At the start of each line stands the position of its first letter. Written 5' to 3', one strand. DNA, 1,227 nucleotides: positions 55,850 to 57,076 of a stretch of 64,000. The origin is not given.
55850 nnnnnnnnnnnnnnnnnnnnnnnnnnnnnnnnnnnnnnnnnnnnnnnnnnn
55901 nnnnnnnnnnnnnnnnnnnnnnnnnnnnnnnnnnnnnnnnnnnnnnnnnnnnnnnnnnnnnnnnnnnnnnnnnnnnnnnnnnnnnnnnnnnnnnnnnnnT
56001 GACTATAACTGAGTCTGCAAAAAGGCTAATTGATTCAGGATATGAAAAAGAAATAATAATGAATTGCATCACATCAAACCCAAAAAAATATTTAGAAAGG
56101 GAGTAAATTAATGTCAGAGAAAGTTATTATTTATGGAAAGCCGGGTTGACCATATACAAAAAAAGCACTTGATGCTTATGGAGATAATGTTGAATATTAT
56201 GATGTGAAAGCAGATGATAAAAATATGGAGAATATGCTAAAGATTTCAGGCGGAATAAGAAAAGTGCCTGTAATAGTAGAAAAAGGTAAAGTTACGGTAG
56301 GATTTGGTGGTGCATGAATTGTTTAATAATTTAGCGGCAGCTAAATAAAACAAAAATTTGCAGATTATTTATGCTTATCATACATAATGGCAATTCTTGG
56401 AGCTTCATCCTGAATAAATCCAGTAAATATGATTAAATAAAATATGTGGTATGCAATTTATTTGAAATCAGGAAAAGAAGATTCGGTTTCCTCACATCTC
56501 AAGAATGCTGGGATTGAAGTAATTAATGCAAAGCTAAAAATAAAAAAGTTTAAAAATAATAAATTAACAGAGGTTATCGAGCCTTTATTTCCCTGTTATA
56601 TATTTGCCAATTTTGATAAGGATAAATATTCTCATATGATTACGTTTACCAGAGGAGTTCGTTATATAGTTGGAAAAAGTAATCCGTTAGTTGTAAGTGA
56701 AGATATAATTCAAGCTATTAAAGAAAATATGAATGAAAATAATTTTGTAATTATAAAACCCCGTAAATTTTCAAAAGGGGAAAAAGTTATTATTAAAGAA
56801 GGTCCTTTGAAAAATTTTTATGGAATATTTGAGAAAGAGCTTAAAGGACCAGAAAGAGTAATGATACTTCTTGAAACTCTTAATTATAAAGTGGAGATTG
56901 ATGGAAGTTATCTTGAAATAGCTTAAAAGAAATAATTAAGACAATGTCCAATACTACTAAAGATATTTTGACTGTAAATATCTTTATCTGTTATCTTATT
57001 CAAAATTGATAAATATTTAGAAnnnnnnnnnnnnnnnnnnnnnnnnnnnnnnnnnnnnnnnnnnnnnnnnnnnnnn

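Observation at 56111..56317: Unannotated glutaredoxin-like selenoprotein (UxxT) with candidate SECIS, coupled to a truncated NagA-like amidohydrolase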

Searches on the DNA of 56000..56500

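Call 65: search_rna_families(source=window, start=56000, end=56500, threshold=evalue, max_evalue=10)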
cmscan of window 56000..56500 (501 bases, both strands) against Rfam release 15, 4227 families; matches with E-value up to 10: 4.
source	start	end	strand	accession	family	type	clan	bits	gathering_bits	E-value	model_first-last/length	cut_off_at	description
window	56337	56406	+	RF00331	snoZ169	Gene; snRNA; snoRNA; CD-box;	-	20.1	55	0.82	1-69/69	no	Small nucleolar RNA Z169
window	56386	56458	-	RF00296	snoR16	Gene; snRNA; snoRNA; CD-box;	-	16.8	45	7.8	1-86/86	no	Small nucleolar RNA R16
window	56012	56080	-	RF01168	SNORD126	Gene; snRNA; snoRNA; CD-box;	-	15.2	55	4.1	1-77/77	no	Small nucleolar RNA SNORD126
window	56329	56390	-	RF00287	SNORD44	Gene; snRNA; snoRNA; CD-box;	CL00060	13.5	40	6.1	1-61/61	no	Small nucleolar RNA SNORD44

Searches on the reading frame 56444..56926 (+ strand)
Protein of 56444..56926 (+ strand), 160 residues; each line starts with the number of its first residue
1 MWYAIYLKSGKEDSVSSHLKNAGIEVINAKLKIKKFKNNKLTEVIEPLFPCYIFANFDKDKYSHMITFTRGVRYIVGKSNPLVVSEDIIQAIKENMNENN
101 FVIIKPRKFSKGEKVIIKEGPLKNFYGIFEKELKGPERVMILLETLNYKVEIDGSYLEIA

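Call 35: find_encoding_contigs(protein=window:56444-56926:+, flank=10000, max_places=4)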
Protein window:56444-56926:+ (160 aa): no gene with exactly this product is on record in the collection.

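Call 64: search_protein_families(library=ncbifam, proteins=[window:56444-56926:+], max_evalue=0.0001)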
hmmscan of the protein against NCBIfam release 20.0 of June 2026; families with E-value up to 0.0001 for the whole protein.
window:56444-56926:+ (160 aa): 5 families
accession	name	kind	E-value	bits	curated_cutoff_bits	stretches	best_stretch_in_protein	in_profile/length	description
NF006534.0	PRK09014.1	equivalog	4.6e-27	94.9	124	1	2-151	4-151/162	transcription/translation regulatory transformer protein RfaH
TIGR01955.1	RfaH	equivalog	9.2e-27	94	144.5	1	2-150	1-149/159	transcription/translation regulatory transformer protein RfaH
NF033644.1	antiterm_UpxY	subfamily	8.2e-22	77.9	100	1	2-156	1-163/164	UpxY family transcription antiterminator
NF033641.1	antiterm_LoaP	exception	5.8e-17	62.3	125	1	2-153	1-158/166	antiterminator LoaP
TIGR00922.1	nusG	equivalog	2.1e-11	44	135.7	1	2-138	1-148/172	transcription termination/antitermination protein NusG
